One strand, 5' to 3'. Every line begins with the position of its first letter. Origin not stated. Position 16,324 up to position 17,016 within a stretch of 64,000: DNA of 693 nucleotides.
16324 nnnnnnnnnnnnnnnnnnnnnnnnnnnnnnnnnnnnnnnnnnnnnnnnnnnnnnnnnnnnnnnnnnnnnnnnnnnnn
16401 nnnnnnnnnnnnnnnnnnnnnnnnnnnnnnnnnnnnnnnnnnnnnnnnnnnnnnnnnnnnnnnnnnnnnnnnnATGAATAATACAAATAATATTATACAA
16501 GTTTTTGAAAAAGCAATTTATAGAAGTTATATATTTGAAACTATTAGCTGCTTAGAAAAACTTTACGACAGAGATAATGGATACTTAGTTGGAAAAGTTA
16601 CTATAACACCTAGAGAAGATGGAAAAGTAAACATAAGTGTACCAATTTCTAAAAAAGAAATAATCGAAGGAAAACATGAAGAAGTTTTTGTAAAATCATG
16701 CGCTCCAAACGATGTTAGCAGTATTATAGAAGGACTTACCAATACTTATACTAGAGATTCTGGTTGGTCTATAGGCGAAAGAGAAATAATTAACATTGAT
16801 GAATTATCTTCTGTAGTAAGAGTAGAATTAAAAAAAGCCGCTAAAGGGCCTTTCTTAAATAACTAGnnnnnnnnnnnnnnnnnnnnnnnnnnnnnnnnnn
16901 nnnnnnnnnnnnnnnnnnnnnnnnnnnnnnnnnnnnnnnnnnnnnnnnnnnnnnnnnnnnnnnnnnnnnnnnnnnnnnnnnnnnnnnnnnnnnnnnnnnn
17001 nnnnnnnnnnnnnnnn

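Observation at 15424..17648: Small defense-like insertion between htrA and rplM-rpsI: an Abi_2 abortive-infection gene plus two uncharacterised convergent ORFs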

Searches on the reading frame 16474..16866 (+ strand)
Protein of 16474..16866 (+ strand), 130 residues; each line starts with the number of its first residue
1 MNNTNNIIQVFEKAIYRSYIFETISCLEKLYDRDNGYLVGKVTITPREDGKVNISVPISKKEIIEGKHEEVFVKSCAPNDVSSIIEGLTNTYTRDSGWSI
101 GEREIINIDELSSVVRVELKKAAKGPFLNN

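Call 3: search_protein_families(library=pfam, proteins=[window:16474-16866:+], max_evalue=1)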
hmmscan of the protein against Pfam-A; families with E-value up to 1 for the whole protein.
window:16474-16866:+ (130 aa): 2 families
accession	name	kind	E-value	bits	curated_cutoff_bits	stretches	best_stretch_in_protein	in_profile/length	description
PF08479.16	POTRA_2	-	0.097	13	24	1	20-56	36-73/76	POTRA domain, ShlB-type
PF22896.3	OB_RNR_1st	-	0.11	13.2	28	1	15-64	20-71/99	Ribonuclease R, OB first domain, N-terminal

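Call 4: search_protein_families(library=padloc, proteins=[window:16474-16866:+], max_evalue=1)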
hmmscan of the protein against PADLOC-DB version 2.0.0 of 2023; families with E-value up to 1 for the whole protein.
window:16474-16866:+ (130 aa): 0 families

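Call 5: search_protein_families(library=phrogs, proteins=[window:16474-16866:+], max_evalue=1)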
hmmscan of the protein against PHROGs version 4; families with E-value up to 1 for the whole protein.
window:16474-16866:+ (130 aa): 1 family
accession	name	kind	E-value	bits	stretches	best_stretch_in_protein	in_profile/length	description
phrog_36164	-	unknown function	0.26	12.1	1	67-113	12-64/75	-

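Call 6: search_protein_families(library=ncbifam, proteins=[window:16474-16866:+], max_evalue=1)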
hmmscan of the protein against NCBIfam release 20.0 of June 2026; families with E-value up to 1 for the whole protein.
window:16474-16866:+ (130 aa): 2 families
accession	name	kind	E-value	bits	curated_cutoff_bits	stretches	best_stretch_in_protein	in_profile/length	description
NF007333.0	PRK09822.1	equivalog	0.0064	15.8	473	1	8-79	95-170/269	3-deoxy-D-manno-oct-2-ulosonate III transferase WaaZ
TIGR04437.1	WaaZ_KDO_III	equivalog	0.031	13.6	200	1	9-77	91-163/252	3-deoxy-D-manno-oct-2-ulosonate III transferase WaaZ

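Call 11: find_homologous_proteins(query=window:16474-16866:+, max_evalue=0.001)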
Query window:16474-16866:+ (130 aa): 7 proteins with E <= 0.001 among 15 candidates.
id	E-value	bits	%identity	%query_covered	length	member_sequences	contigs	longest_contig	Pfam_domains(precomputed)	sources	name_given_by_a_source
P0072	1.2e-78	279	100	100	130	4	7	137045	-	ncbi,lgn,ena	-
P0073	7.5e-68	244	85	100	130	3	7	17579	-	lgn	-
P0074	1.7e-65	237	82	100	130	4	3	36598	-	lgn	-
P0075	3.6e-65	236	82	100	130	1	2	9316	-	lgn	-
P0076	3.7e-62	226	82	100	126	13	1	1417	-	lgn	-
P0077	7.4e-60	219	77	100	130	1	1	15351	-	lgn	-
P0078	1.3e-50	189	67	98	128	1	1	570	-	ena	-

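Call 13: find_encoding_contigs(protein=P0072, flank=8000, max_places=8)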
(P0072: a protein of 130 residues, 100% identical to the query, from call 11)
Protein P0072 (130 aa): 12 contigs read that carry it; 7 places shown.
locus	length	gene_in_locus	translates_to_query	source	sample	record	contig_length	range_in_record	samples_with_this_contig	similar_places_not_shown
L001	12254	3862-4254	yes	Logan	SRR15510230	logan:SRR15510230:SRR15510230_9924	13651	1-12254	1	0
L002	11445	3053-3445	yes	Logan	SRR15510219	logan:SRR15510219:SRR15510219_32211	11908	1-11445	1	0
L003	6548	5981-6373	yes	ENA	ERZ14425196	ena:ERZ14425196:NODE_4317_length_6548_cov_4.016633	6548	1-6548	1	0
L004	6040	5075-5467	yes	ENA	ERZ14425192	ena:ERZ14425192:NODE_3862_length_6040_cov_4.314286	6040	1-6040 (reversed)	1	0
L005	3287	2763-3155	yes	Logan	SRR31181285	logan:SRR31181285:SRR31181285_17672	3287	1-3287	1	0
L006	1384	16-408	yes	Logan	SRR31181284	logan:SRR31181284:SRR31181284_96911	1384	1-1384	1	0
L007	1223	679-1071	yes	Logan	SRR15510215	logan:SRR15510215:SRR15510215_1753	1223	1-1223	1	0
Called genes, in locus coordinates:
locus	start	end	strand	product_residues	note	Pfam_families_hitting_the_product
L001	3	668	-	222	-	?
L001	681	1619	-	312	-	PF00781:DAGK_cat, PF19279:YegS_C (weak)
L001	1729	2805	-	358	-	PF00089:Trypsin, PF13365:Trypsin_2, PF00595:PDZ (weak), PF13180:PDZ_2, PF17820:PDZ_6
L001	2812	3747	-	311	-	PF07751:Abi_2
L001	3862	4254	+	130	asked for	-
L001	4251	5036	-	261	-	-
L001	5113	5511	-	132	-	PF00380:Ribosomal_S9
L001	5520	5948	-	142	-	PF00572:Ribosomal_L13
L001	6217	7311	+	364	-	PF18998:Flg_new_2 (faint)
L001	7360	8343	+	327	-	PF00724:Oxidored_FMN (faint), PF01207:Dus, PF01180:DHO_dh, PF00977:His_biosynth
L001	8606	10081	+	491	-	PF01336:tRNA_anti-codon, PF00152:tRNA-synt_2, PF01409:tRNA-synt_2d (faint)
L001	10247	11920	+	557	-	PF03606:DcuC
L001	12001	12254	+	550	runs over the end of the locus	?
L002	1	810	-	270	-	?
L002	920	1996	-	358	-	PF00089:Trypsin, PF13365:Trypsin_2, PF00595:PDZ (weak), PF13180:PDZ_2, PF17820:PDZ_6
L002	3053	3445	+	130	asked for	-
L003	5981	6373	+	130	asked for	-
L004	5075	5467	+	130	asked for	-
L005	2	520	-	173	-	?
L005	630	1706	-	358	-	PF00089:Trypsin, PF13365:Trypsin_2, PF00595:PDZ (weak), PF13180:PDZ_2, PF17820:PDZ_6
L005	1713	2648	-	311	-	PF07751:Abi_2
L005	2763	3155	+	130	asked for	-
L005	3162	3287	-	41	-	?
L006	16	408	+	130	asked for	-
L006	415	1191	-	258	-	-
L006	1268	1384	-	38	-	?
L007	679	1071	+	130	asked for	-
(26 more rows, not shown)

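Call 21: find_encoding_contigs(protein=P0074, flank=7000, max_places=4)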
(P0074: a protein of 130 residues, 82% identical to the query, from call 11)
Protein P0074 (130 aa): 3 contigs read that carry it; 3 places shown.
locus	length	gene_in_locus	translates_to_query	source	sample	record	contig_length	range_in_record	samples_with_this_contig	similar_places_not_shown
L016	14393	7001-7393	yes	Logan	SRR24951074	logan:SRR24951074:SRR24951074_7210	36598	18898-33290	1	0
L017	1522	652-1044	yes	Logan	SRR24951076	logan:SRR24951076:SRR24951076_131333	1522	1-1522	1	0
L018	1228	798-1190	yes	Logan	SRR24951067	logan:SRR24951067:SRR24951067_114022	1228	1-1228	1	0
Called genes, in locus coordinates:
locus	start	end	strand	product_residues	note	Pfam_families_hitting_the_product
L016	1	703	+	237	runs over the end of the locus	PF06541:ABC_trans_CmpB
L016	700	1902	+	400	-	PF00535:Glycos_transf_2, PF13641:Glyco_tranf_2_3, PF13632:Glyco_trans_2_3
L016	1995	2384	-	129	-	-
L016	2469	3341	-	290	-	PF02666:PS_Dcarbxylase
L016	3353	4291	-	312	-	PF00781:DAGK_cat, PF19279:YegS_C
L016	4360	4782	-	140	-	-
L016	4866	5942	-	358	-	PF00089:Trypsin, PF13365:Trypsin_2, PF13180:PDZ_2, PF17820:PDZ_6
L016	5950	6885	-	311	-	PF07751:Abi_2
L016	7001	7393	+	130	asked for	-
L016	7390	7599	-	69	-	-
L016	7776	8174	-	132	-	PF00380:Ribosomal_S9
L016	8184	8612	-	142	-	PF00572:Ribosomal_L13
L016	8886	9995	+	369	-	-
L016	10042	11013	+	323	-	PF00724:Oxidored_FMN (faint), PF01207:Dus, PF01180:DHO_dh (weak), PF00977:His_biosynth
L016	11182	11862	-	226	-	PF12686:DUF3800 (weak)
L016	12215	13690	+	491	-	PF01336:tRNA_anti-codon, PF00152:tRNA-synt_2, PF01409:tRNA-synt_2d (faint)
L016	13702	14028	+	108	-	-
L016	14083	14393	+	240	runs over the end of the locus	-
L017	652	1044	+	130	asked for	-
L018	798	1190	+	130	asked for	-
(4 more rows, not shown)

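Call 22: find_encoding_contigs(protein=P0077, flank=7000, max_places=4)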
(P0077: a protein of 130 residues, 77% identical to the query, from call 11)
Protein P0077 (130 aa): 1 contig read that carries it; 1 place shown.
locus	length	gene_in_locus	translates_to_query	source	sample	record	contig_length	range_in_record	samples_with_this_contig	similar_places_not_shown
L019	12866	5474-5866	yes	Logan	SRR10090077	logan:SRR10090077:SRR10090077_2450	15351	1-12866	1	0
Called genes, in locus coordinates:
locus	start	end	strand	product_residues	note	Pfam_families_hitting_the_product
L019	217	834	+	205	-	PF14378:PAP2_3 (weak), PF01569:PAP2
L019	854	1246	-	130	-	-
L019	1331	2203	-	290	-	PF02666:PS_Dcarbxylase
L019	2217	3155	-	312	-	PF00781:DAGK_cat, PF19279:YegS_C (weak)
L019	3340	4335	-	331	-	PF00089:Trypsin, PF13365:Trypsin_2, PF13180:PDZ_2, PF00595:PDZ (weak), PF17820:PDZ_6 (weak)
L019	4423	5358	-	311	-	PF07751:Abi_2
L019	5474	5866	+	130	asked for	-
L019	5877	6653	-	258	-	-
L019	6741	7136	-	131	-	-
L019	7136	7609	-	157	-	PF08000:bPH_1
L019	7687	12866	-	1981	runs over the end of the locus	PF09479:Flg_new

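Call 23: find_encoding_contigs(protein=P0073, flank=7000, max_places=5)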
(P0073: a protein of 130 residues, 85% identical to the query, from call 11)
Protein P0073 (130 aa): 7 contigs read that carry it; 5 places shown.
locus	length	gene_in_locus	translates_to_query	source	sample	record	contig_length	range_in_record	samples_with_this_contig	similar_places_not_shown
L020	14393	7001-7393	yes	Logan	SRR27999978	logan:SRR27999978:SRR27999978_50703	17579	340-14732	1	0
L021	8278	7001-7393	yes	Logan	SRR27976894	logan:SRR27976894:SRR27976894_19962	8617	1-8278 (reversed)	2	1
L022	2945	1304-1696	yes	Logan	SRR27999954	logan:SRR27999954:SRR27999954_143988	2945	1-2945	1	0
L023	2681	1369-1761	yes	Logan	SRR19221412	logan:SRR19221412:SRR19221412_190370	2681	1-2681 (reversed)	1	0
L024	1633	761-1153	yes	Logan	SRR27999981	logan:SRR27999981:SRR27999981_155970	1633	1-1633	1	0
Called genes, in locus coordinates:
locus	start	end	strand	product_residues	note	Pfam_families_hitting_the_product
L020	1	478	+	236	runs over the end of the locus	PF06541:ABC_trans_CmpB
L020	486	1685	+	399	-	PF00535:Glycos_transf_2, PF13641:Glyco_tranf_2_3, PF13632:Glyco_trans_2_3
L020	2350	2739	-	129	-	-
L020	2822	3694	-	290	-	PF02666:PS_Dcarbxylase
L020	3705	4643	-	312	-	PF00781:DAGK_cat, PF19279:YegS_C (weak)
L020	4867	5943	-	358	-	PF00595:PDZ (faint), PF00089:Trypsin, PF13365:Trypsin_2, PF13180:PDZ_2, PF17820:PDZ_6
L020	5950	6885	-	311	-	PF07751:Abi_2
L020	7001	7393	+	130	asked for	-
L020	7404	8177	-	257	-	-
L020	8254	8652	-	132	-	PF00380:Ribosomal_S9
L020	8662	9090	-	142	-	PF00572:Ribosomal_L13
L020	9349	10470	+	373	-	-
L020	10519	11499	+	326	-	PF00724:Oxidored_FMN (faint), PF01207:Dus, PF01180:DHO_dh (weak), PF00977:His_biosynth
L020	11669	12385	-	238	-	-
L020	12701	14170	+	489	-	PF01336:tRNA_anti-codon, PF00152:tRNA-synt_2, PF01409:tRNA-synt_2d (faint)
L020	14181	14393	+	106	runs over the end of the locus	-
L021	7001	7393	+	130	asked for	-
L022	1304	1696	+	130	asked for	-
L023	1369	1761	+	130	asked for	-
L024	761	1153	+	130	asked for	-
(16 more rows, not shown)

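Call 34: predict_structure(alignment_id=A2)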
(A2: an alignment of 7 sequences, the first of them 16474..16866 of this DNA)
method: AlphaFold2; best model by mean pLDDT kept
length: 130 residues; sequences in the alignment: 7
mean_pLDDT: 76.3   pTM: 0.61
mean pLDDT of the five models: 76.3, 75.3, 62.6, 62.3, 53.2
residues with pLDDT >= 90: 5; 70-90: 97; 50-70: 20; < 50: 8
segments of 3 or more residues with pLDDT < 50: 1-3, 127-130
pLDDT, mean of each block of 10 residues (from residue 1): 60 87 83 71 85 86 69 80 84 75 80 80 52
secondary structure, 60 per line:
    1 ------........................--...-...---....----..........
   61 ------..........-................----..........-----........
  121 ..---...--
elements in order: E7-16 H17-30 E37-39 E43-46 E51-60 E67-76 H78-93 E98-107 E113-122

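Call 53: search_protein_representatives(alignment_id=A2)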
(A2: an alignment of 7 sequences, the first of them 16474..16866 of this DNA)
Query: 7 sequences, 130 profile positions. Proteins with E-value up to 0.001 (for the whole library): 17; up to 1e-10: 7; up to 1e-30: 1. The best 17 are listed.
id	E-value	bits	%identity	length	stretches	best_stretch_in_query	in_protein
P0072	2.7e-75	266.9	-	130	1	1-130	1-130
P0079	4.2e-30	120.7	-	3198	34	75-101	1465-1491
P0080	6.0e-16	75.0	-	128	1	9-125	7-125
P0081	7.0e-15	71.5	-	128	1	9-125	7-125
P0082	3.8e-13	65.9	-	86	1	29-68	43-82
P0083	4.0e-13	65.8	-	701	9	71-103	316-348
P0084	5.7e-13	65.3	-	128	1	9-125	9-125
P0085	3.9e-10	56.2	-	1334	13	77-102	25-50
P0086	9.9e-10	54.9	-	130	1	7-125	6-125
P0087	4.4e-09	52.8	-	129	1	9-105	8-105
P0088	2.9e-08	50.1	-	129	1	10-121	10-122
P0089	2.0e-07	47.4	-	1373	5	8-86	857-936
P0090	1.9e-04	37.8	-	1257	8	53-100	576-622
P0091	3.2e-04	37.1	-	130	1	20-122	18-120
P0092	3.6e-04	36.9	-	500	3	70-98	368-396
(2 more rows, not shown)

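Call 55: search_protein_families(library=pfam, proteins=[P0083, P0085, P0092, P0089, P0080, P0084, P0091, P0079], max_evalue=0.1)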
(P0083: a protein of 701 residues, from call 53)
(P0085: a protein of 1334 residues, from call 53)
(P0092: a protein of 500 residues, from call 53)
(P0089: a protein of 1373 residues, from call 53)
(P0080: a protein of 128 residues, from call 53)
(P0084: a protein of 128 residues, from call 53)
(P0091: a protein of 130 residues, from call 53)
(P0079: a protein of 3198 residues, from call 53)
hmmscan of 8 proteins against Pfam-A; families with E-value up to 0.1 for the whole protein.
P0083 (701 aa): 4 families
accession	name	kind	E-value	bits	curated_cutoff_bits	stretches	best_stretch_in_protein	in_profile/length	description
PF18962.6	Por_Secre_tail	-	1.5e-11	44.9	27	1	629-699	1-75/75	Secretion system C-terminal sorting domain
PF20131.4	MC3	-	0.00016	21.6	23.2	0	109-138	5-34/159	ABC-three component (ABC-3C) system Middle Component 3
PF16967.11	TcfC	-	0.023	14.7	29.4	1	657-686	21-50/68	E-set like domain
PF19631.4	Trypco2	-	0.051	14.3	24.2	0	327-351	54-78/78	Trypsin-co-occurring domain 2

P0085 (1334 aa): 3 families
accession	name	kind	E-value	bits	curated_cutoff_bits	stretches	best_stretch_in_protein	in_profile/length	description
PF15513.11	DUF4651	-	2e-08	34.5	22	0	55-86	25-56/61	Domain of unknown function (DUF4651)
PF08734.17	GYD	-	0.00012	22.4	31.4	0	20-59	9-48/91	GYD domain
PF11160.13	Hva1_TUDOR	-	0.00016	22.2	24.1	0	87-118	22-53/59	Hypervirulence associated proteins TUDOR domain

P0092 (500 aa): 2 families
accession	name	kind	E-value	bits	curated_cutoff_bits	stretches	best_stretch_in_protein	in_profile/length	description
PF17241.8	Retrotran_gag_4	-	0.072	13.3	23.5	0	410-482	54-126/154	Ty5 Gag N-terminal region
PF15386.11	Tantalus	-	0.099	13.1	32.8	0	404-422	31-51/57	Drosophila Tantalus-like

P0089 (1373 aa): 4 families
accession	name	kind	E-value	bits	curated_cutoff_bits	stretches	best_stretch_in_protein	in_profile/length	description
PF03174.19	CHB_HEX_C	-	2.7e-07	30.8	23.6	0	455-516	8-69/76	Chitobiase/beta-hexosaminidase C-terminal domain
PF10636.14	hemP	-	0.00077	19.7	25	0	665-677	19-31/37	Hemin uptake protein hemP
PF15285.11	BH3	-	0.0039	17.5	25.5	0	46-53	11-18/25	Beclin-1 BH3 domain, Bcl-2-interacting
PF11614.14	FixG_C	-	0.089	13.4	25.6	0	1071-1130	45-101/119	IG-like fold at C-terminal of FixG, putative oxidoreductase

P0080 (128 aa): 1 family
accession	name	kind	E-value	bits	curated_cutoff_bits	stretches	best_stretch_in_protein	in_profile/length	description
PF19843.4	DUF6318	-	0.0031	18.2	23.8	0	76-109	59-94/158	Family of unknown function (DUF6318)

P0084 (128 aa): 3 families
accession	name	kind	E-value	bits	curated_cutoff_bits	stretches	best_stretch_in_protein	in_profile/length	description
PF22896.3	OB_RNR_1st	-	0.026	15.1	28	0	9-53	15-59/99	Ribonuclease R, OB first domain, N-terminal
PF24948.1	Citrate_synth_N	-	0.027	14.3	83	1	40-94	137-193/232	ATP-citrate synthase ATP-grasp domain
PF19843.4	DUF6318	-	0.046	14.4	23.8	0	72-112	55-97/158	Family of unknown function (DUF6318)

P0091 (130 aa): 2 families
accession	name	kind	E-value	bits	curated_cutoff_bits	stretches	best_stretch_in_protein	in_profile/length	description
PF15739.10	TSNAXIP1_N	-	0.071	13.9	27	0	61-90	22-51/111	Translin-associated factor X-interacting N-terminus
PF21461.3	HL_N-beta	-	0.076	13.3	27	0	80-121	6-48/57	Hyaluronate lyase, N-terminal beta-sheet domain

P0079 (3198 aa): 6 families
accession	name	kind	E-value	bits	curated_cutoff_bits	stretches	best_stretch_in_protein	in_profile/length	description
PF13313.11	DUF4082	-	3.4e-100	332.3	28.4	2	1044-1185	7-143/143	Domain of unknown function (DUF4082)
PF16656.11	Pur_ac_phosph_N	-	2.5e-08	34.8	30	1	231-300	7-84/93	Purple acid Phosphatase, N-terminal domain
PF18962.6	Por_Secre_tail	-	0.0001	22.9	27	1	3126-3194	1-72/75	Secretion system C-terminal sorting domain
PF07679.22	I-set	-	0.00022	21.7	23.7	1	630-710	3-86/90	Immunoglobulin I-set domain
PF13573.12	SprB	-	0.00056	19.9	28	1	2904-2938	2-37/37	SprB repeat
PF00041.27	fn3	-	0.0025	18.4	25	1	227-301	4-74/84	Fibronectin type III domain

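Call 68: find_related_loci(query=A2, collection=viral_contigs, flank=5000)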
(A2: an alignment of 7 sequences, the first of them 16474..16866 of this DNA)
Query A2 (130 aa) in viral_contigs; peptide patterns used: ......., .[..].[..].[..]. (x = any residue, [..] = any of these).
180 stretches matched a pattern, but none encodes a relative of the query by tblastn (E <= 1e-3).

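Call 81: fold_search(model_id=the predicted structure, library=viral)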
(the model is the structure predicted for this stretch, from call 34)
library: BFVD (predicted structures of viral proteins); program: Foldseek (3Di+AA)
matches with E <= 10: 618; with E <= 0.001: 0
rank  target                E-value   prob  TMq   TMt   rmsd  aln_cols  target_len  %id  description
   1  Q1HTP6                1.5e-01  0.11  0.17  0.10  20.8       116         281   15  X1R [Squirrelpox virus]
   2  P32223                1.6e-01  0.15  0.20  0.19  19.2       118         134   11  Uncharacterized protein C9 [Swinepox virus (strain Kasza)]
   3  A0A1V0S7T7            2.0e-01  0.16  0.18  0.12  15.3        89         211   15  SWPV1-090 [Shearwaterpox virus]
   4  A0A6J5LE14            2.1e-01  0.57  0.32  0.35  14.6       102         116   10  Uncharacterized protein [uncultured Caudovirales phage]
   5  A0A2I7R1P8            2.1e-01  0.54  0.33  0.23  15.2       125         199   14  (no name in the UniProt tables at hand)
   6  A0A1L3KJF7            2.2e-01  0.18  0.24  0.27  14.2       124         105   12  (no name in the UniProt tables at hand)
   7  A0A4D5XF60            2.4e-01  0.20  0.23  0.06  16.8       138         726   10  Uncharacterized protein [Pithovirus LCPAC102]
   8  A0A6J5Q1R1            2.5e-01  0.63  0.41  0.33   9.3       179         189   10  Uncharacterized protein [uncultured Caudovirales phage]
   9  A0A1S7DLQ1            2.6e-01  0.15  0.20  0.12  18.0       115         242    8  MC054 [Molluscum contagiosum virus subtype 2]
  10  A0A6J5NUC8            2.6e-01  0.14  0.25  0.16  19.2       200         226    6  Uncharacterized protein [uncultured Caudovirales phage]
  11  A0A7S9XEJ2            3.0e-01  0.90  0.34  0.23   4.8        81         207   14  (no name in the UniProt tables at hand)
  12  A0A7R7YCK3            3.1e-01  0.25  0.28  0.32  14.8       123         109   10  Uncharacterized protein [Osugoroshi virus]
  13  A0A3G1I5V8            3.1e-01  0.16  0.24  0.19  16.3       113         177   13  (no name in the UniProt tables at hand)
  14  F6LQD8                3.9e-01  0.35  0.33  0.23  20.1       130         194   11  (no name in the UniProt tables at hand)
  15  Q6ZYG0                3.9e-01  0.16  0.24  0.21  10.2       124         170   17  Uncharacterized protein [Pyrobaculum spherical virus (isolate United States/Yellowstone)]
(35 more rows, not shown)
